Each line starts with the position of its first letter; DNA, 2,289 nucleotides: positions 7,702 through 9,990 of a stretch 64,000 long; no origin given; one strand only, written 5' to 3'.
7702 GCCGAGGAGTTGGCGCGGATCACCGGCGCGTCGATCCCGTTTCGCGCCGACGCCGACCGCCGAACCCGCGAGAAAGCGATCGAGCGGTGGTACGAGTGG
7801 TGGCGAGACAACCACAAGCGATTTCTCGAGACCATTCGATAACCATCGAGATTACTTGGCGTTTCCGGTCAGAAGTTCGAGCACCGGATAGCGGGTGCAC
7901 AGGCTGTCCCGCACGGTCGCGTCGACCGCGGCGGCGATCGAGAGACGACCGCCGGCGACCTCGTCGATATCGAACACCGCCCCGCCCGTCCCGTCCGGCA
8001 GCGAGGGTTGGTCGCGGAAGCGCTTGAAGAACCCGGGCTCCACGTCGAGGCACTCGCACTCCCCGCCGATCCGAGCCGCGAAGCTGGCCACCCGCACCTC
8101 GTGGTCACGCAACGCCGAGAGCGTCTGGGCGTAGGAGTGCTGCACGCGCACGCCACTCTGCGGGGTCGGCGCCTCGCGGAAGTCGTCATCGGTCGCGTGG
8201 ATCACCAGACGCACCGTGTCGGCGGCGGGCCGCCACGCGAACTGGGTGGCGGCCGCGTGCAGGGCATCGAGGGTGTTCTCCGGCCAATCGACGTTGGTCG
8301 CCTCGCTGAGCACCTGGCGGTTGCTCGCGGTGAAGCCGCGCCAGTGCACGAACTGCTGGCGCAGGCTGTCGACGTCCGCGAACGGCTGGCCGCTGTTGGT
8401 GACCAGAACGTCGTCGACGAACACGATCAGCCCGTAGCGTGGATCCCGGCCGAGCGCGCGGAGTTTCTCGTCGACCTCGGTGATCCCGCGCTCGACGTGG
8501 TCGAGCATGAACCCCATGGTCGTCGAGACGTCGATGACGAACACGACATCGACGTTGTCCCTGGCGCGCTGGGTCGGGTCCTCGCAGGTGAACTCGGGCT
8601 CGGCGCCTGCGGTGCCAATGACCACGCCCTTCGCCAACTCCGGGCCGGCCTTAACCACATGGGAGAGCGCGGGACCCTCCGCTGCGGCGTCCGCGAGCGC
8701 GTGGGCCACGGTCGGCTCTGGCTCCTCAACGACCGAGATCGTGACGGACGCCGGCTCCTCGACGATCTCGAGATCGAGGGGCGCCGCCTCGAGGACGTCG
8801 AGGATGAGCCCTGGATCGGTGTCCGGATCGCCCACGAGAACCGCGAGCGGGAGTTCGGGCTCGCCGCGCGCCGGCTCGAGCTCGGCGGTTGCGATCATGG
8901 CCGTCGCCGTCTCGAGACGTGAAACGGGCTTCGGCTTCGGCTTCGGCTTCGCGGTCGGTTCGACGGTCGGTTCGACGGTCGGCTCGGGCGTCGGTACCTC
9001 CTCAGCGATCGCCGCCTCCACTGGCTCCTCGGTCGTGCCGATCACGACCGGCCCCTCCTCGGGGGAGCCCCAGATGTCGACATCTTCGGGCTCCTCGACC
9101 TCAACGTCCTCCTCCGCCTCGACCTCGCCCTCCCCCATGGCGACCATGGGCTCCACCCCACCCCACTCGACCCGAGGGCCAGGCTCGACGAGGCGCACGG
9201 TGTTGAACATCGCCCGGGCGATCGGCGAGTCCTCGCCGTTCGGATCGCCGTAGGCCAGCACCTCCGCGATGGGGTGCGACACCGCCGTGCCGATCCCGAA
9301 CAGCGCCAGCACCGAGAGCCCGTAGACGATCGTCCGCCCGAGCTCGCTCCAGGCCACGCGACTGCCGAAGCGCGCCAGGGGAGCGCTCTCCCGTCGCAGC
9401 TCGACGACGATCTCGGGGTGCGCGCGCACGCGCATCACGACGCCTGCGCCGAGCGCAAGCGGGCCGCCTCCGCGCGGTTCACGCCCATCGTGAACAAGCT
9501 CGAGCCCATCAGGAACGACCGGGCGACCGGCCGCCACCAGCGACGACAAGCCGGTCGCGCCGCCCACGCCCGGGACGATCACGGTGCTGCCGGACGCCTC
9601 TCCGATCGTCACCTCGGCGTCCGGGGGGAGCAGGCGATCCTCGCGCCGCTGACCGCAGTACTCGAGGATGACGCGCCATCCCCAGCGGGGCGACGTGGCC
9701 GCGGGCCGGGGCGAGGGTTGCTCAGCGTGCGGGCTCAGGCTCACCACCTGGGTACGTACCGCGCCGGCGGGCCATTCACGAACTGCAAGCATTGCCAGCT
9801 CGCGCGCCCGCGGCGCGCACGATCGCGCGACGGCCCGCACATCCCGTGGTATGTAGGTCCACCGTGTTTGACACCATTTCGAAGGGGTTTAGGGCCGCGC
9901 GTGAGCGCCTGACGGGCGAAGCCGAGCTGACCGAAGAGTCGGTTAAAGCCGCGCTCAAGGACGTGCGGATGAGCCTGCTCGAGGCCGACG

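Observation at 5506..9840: An MshEN-like (possible c-di-GMP-binding) N-domain fused to HEAT repeats sits next to a divergently encoded FHA-like TM-VWA membrane protein and an RDD protein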

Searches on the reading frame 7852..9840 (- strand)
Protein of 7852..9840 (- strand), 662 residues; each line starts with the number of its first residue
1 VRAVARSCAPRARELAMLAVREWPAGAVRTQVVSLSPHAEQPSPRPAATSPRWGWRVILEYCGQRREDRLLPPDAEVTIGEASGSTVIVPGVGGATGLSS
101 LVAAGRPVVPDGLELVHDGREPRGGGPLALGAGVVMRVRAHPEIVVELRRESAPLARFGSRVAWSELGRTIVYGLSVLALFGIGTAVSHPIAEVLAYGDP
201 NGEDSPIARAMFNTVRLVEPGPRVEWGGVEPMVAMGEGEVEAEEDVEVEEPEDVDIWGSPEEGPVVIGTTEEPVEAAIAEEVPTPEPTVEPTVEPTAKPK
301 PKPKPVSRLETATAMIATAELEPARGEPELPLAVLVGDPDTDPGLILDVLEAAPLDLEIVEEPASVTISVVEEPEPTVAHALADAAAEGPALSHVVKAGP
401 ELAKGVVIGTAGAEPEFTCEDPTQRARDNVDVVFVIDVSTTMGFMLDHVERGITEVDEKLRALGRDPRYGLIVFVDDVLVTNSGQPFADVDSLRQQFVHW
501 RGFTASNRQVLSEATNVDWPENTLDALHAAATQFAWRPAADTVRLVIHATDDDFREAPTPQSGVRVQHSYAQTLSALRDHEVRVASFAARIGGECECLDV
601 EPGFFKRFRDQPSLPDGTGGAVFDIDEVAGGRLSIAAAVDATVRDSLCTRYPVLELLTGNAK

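Call 3: search_protein_families(library=pfam, proteins=[window:7852-9840:-], max_evalue=1)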
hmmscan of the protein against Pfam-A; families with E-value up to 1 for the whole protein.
window:7852-9840:- (662 aa): 6 families
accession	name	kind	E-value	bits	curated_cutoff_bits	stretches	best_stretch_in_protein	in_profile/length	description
PF00362.24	Integrin_beta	-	0.00039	20.6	24.8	1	430-555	6-148/248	Integrin beta chain VWA domain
PF24909.1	vWA_SIBA-E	-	0.0059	16.5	27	1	428-554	34-149/284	Integrin beta-like protein A-E, vWA-like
PF13519.12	VWA_2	-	0.087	13.9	27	1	432-481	1-52/107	von Willebrand factor type A domain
PF08405.16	Calici_PP_N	-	0.24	10.6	24.2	1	412-474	208-269/358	Viral polyprotein N-terminal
PF00092.34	VWA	-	0.3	11.7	23.8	1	431-481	1-52/174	von Willebrand factor type A domain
PF04886.17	PT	-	0.74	9.8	26.2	1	283-303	10-30/36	PT disordered repeat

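Call 4: search_protein_families(library=ncbifam, proteins=[window:7852-9840:-], max_evalue=1)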
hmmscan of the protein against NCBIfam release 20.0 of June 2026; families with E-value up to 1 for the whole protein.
window:7852-9840:- (662 aa): 2 families
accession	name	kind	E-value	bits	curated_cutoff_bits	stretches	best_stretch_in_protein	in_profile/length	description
NF047632.1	SodCCaul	equivalog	0.11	12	250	1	539-567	140-168/173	superoxide dismutase[Cu-Zn]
NF033845.1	MSCRAMM_ClfB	exception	0.18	9.7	999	1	244-306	507-569/871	MSCRAMM family adhesin clumping factor ClfB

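Call 9: find_homologous_proteins(query=window:7852-9792:-)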
Query window:7852-9792:- (646 aa): 9 proteins with E <= 0.001 among 8000 candidates.
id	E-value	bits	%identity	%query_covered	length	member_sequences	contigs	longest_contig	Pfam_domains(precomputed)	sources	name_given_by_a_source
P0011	1.2e-243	829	99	61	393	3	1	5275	-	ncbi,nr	ncbi:MAG: hypothetical protein KC468_10665, partial [Myxococcales bacterium]|nr:hypothetical protein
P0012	5.6e-186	638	70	44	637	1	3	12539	-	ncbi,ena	-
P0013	1.1e-179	617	54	28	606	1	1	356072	-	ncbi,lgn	-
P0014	3.9e-130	454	62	42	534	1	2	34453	-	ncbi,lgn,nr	ncbi:MAG: vWA domain-containing protein [Nannocystaceae bacterium]|nr:VWA domain-containing protein 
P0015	1.2e-105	373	58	40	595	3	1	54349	-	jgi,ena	-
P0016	7.0e-104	367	39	93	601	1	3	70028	-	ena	-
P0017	1.6e-101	359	57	40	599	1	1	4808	-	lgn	-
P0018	1.8e-100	356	38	94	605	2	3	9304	-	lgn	-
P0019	4.6e-71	259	52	36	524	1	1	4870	PF00362.25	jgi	jgi:hypothetical protein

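Call 14: find_encoding_contigs(protein=P0013, flank=7000, max_places=1)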
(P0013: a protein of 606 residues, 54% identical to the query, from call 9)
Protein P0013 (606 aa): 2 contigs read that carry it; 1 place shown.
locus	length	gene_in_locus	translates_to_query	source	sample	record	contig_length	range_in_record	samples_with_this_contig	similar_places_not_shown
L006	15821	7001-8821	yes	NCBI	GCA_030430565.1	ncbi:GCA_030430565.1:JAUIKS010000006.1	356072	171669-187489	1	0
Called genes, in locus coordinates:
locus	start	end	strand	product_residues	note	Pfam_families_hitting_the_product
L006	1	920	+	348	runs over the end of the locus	PF13485:Peptidase_MA_2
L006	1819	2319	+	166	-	PF03602:Cons_hypoth95, PF05175:MTS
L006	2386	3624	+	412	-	PF00155:Aminotran_1_2, PF01041:DegT_DnrJ_EryC1 (faint)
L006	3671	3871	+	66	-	PF03884:YacG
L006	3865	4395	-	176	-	-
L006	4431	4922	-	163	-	-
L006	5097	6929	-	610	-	PF02881:SRP54_N, PF00448:SRP54, PF01656:CbiA (weak), PF02978:SRP_SPB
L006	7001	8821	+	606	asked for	-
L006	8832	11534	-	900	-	-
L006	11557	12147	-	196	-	PF06271:RDD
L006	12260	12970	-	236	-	PF20260:PUA_4, PF04452:Methyltrans_RNA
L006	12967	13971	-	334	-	PF06325:PrmA, PF05175:MTS (weak), PF13649:Methyltransf_25, PF13847:Methyltransf_31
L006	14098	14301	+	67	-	-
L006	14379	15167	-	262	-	PF13085:Fer2_3, PF13187:Fer4_9 (faint), PF00037:Fer4 (weak), PF12797:Fer4_2 (weak), PF12837:Fer4_6 (weak), PF13237:Fer4_10 (weak), PF12838:Fer4_7, PF13183:Fer4_8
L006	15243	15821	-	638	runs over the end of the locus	PF00890:FAD_binding_2, PF01266:DAO (weak), PF07992:Pyr_redox_2 (faint), PF02910:Succ_DH_flav_C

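Call 15: find_encoding_contigs(protein=P0016, flank=7000, max_places=1)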
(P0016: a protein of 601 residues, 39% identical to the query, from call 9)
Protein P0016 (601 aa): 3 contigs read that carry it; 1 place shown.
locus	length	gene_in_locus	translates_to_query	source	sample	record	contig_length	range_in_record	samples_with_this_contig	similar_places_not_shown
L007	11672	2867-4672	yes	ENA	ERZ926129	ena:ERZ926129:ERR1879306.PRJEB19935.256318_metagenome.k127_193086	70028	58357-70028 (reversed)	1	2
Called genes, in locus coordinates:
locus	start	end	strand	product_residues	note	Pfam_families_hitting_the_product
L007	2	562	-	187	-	?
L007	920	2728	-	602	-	-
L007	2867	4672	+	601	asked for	-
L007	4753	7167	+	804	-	PF13320:GH123_cat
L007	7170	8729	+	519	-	-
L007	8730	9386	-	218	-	PF00814:TsaD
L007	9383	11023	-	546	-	PF02163:Peptidase_M50, PF17820:PDZ_6 (weak), PF13180:PDZ_2, PF17820:PDZ_6, PF00595:PDZ, PF13180:PDZ_2 (weak), PF14685:PDZ_Tricorn (weak), PF17820:PDZ_6, +2 more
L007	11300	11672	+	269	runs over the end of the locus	PF07691:PA14 (weak)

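Call 16: find_encoding_contigs(protein=P0014, flank=7000, max_places=1)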
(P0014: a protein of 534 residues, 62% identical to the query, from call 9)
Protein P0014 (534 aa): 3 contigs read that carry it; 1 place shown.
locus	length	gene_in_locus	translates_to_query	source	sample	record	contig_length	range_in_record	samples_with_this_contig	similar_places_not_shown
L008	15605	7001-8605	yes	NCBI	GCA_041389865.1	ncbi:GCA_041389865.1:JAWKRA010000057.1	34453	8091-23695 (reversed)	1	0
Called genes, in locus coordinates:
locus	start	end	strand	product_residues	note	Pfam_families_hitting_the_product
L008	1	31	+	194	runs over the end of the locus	PF03602:Cons_hypoth95, PF02475:TRM5-TYW2_MTfase (weak), PF05175:MTS (weak)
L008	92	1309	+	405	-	PF00155:Aminotran_1_2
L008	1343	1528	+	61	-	PF03884:YacG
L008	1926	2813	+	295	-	-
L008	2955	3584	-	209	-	PF14224:DUF4331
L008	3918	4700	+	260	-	-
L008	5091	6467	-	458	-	-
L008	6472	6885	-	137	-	PF02881:SRP54_N, PF00448:SRP54 (weak)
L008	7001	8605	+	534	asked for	-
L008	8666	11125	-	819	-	PF13646:HEAT_2 (weak)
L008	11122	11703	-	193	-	PF06271:RDD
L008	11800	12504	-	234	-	PF20260:PUA_4, PF04452:Methyltrans_RNA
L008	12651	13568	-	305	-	PF06325:PrmA, PF08242:Methyltransf_12 (faint), PF05175:MTS, PF13649:Methyltransf_25 (weak), PF13847:Methyltransf_31 (weak)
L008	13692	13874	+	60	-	-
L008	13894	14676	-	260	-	PF13085:Fer2_3, PF14697:Fer4_21 (faint), PF12797:Fer4_2 (faint), PF13187:Fer4_9 (faint), PF13534:Fer4_17 (faint), PF13237:Fer4_10, PF12838:Fer4_7, PF13183:Fer4_8, +1 more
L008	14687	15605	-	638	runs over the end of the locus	PF00890:FAD_binding_2, PF01266:DAO (faint), PF07992:Pyr_redox_2 (faint), PF02910:Succ_DH_flav_C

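Call 28: search_solved_structures(query=A3, max_evalue=10, show_alignments=2)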
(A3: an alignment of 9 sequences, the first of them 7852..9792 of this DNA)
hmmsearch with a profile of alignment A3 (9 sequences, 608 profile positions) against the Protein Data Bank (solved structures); distinct sequences matched with E-value up to 10: 15.
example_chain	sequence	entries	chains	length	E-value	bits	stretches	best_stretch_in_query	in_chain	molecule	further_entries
9t5z_B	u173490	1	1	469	0.0037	19.8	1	460-505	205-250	Integrin beta-2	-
9rm9_B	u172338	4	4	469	0.0037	19.8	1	460-505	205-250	Integrin beta-2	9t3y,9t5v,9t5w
7p2d_B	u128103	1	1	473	0.0038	19.8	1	460-505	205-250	Integrin beta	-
5e6r_B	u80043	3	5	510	0.0056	19.2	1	460-505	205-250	Integrin beta-2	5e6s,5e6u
3k6s_B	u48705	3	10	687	0.0061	19.1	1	460-505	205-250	Integrin beta-2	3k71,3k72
5es4_B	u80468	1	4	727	0.0065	19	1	460-505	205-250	Integrin beta-2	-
7usl_B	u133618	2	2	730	0.0066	19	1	460-505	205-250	Integrin beta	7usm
4neh_B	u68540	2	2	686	0.0098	18.5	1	460-505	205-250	Integrin beta-2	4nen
9p96_B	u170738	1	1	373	0.037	16.5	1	458-505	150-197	Integrin beta-7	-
3v4p_B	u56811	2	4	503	0.057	15.9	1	458-505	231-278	Integrin beta-7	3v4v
9p95_B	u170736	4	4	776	0.1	15.1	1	458-505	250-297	Integrin beta-7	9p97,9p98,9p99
8zjf_B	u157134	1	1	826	0.11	15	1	458-505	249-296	Integrin beta-7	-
9ind_B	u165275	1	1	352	1.8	11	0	373-422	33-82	Integrin beta-8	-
8vsd_B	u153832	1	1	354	1.9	10.9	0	373-422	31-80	Integrin beta-8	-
8tcf_B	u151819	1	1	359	1.9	10.9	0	373-422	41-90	Integrin beta-8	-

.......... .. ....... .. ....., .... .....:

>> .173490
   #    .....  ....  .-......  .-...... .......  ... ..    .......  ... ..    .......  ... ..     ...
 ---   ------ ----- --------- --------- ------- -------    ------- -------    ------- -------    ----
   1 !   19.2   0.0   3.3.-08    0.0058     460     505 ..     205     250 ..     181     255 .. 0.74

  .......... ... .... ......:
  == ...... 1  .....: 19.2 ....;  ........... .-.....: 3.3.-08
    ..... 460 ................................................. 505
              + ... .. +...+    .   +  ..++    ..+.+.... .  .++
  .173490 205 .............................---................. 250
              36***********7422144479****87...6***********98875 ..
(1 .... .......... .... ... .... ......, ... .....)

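Call 29: search_protein_families(library=pfam, alignment_id=A3, max_evalue=1)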
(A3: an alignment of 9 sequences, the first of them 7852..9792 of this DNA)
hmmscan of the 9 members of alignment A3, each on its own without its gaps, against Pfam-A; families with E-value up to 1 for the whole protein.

A. member 1, window:7852-9792:- (646 aa): 6 families
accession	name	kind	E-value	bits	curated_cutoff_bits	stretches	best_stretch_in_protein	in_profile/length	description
PF00362.24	Integrin_beta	-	0.00037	20.7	24.8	1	414-539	6-148/248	Integrin beta chain VWA domain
PF24909.1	vWA_SIBA-E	-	0.0057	16.6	27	1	412-539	34-150/284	Integrin beta-like protein A-E, vWA-like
PF04886.17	PT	-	0.023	14.7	26.2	1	267-287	10-30/36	PT disordered repeat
PF13519.12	VWA_2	-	0.083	14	27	1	416-465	1-52/107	von Willebrand factor type A domain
PF08405.16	Calici_PP_N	-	0.24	10.7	24.2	1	396-458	208-269/358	Viral polyprotein N-terminal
PF00092.34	VWA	-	0.29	11.8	23.8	1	415-465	1-52/174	von Willebrand factor type A domain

B. families by the number of members that match (of 9 scanned): 9 families
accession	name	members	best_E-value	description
PF00362.24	Integrin_beta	9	1.6e-05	Integrin beta chain VWA domain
PF13519.12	VWA_2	9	0.0012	von Willebrand factor type A domain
PF24909.1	vWA_SIBA-E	8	0.0057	Integrin beta-like protein A-E, vWA-like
PF00092.34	VWA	7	0.015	von Willebrand factor type A domain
PF04886.17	PT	1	0.023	PT disordered repeat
PF20782.3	TssR_VWA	1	0.032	TssR protein VWA domain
PF01661.27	Macro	1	0.17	Macro domain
PF08405.16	Calici_PP_N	1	0.24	Viral polyprotein N-terminal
PF23699.1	PACMP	1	0.25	PAR-amplifying and CtIP-maintaining micropeptide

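Call 83: search_protein_families(library=padloc, proteins=[window:7852-9792:-], max_evalue=0.01)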
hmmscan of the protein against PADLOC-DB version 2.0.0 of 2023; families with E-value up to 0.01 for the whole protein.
window:7852-9792:- (646 aa): 0 families

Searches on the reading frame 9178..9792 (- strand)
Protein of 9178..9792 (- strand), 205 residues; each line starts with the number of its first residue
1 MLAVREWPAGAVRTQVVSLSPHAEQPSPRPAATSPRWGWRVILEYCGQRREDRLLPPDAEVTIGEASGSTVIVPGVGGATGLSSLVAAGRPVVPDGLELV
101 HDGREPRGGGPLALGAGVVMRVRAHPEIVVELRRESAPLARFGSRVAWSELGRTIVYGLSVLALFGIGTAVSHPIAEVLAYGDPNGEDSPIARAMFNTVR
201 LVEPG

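Call 48: predict_structure(alignment_id=A5)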
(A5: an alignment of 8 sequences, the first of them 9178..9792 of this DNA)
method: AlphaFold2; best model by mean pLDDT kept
length: 205 residues; sequences in the alignment: 8
mean_pLDDT: 67.4   pTM: 0.49
mean pLDDT of the five models: 67.4, 65.0, 64.3, 63.9, 63.4
residues with pLDDT >= 90: 29; 70-90: 69; 50-70: 52; < 50: 55
segments of 3 or more residues with pLDDT < 50: 1-4, 11-27, 105-114, 141-144, 172-174, 176-179, 197-205
pLDDT, mean of each block of 10 residues (from residue 1): 49 45 49 73 89 87 89 85 86 88 50 62 93 74 51 74 66 48 52 51 44
secondary structure, 60 per line:
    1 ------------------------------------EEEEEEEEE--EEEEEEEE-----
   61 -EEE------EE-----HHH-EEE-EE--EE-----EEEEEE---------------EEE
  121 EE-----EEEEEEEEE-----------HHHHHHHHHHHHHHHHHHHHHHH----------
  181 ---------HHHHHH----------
elements in order: E37-45 E48-55 E62-64 E82-84 E97-102 E118-122 E128-136 H148-170 H190-195

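Call 51: fold_search(model_id=the predicted structure, library=pdb)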
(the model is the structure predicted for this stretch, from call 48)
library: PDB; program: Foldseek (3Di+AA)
matches with E <= 10: 142; with E <= 0.001: 0
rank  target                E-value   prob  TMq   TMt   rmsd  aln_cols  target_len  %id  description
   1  6ccd                  3.5e-02  0.93  0.29  0.52   7.3       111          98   17  The crystal structure of Mycobacterium tuberculosis Rv1747 FHA-1 (released 2018-06-20)
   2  4h87_A                3.9e-02  0.94  0.27  0.41  12.2       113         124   15  Crystal structure of a FHA domain of kanadaptin (SLC4A1AP) from Homo sapiens at 1.55 A resolution (released 2012-10-10)
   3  4h87_B                9.5e-02  0.85  0.27  0.43  12.3       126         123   17  Crystal structure of a FHA domain of kanadaptin (SLC4A1AP) from Homo sapiens at 1.55 A resolution (released 2012-10-10)
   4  2csw_MODEL_1_A        9.5e-02  0.54  0.24  0.32  11.1       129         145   17  Solution structure of the FHA domain of human ubiquitin ligase protein RNF8 (released 2005-11-23)
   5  7dvq_X                1.2e-01  0.84  0.30  0.37  13.3       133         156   14  Cryo-EM Structure of the Activated Human Minor Spliceosome (minor Bact Complex) (released 2021-03-31)
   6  2pie_A                1.2e-01  0.54  0.24  0.35  10.9       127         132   17  Crystal structure of the FHA domain of RNF8 in complex with its optimal phosphopeptide (released 2007-12-11)
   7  8i0p_X                2.0e-01  0.72  0.30  0.38  14.4       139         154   14  The cryo-EM structure of human pre-Bact complex (released 2024-07-31)
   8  5fi1_A                4.6e-01  0.15  0.17  0.11   9.3       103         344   13  Crystal Structure of the P-Rex1 DH/PH tandem in complex with Cdc42 (released 2016-04-20)
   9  1wv3                  5.5e-01  0.41  0.24  0.26   5.5       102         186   10  Crystal structure of N-terminal domain of hypothetical protein SAV0287 from Staphylococcus aureus (released 2005-12-20)
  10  5d3x_B                5.9e-01  0.14  0.17  0.23   9.2       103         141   12  Crystal Structure of the P-Rex1 PH domain with Inositol-(1,3,4,5)-Tetrakisphosphate Bound (released 2016-04-20)
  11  5oem                  6.2e-01  0.25  0.23  0.25  12.3       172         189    9  Crystal Structure of Interferon Regulatory Factor 9 IAD Domain (released 2018-01-24)
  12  5d3w_B                7.0e-01  0.13  0.17  0.23   9.2       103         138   12  Crystal Structure of the P-Rex1 PH domain with Sulfate Bound (released 2016-04-20)
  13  6bnm                  7.0e-01  0.12  0.16  0.22  10.1       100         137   12  Crystal Structure of the P-Rex2 PH domain (released 2018-11-21)
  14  1ous_D                7.4e-01  0.08  0.12  0.21  15.0       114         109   11  Lecb (PA-LII) calcium-free (released 2003-09-09)
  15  7rx9                  7.9e-01  0.13  0.17  0.10   9.3       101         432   12  Structure of autoinhibited P-Rex1 (released 2022-08-10)
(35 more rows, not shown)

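Call 85: search_solved_structures(query=A5, max_evalue=10, show_alignments=3)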
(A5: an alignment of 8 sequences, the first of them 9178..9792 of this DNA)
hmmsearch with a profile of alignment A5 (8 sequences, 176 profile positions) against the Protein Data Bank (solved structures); distinct sequences matched with E-value up to 10: 1.
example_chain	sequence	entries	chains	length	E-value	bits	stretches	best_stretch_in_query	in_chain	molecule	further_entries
8evm_A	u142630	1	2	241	0.93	12.5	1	82-144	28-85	Chlorophyll dimer protein designs, Special Pair 3 (SP3x)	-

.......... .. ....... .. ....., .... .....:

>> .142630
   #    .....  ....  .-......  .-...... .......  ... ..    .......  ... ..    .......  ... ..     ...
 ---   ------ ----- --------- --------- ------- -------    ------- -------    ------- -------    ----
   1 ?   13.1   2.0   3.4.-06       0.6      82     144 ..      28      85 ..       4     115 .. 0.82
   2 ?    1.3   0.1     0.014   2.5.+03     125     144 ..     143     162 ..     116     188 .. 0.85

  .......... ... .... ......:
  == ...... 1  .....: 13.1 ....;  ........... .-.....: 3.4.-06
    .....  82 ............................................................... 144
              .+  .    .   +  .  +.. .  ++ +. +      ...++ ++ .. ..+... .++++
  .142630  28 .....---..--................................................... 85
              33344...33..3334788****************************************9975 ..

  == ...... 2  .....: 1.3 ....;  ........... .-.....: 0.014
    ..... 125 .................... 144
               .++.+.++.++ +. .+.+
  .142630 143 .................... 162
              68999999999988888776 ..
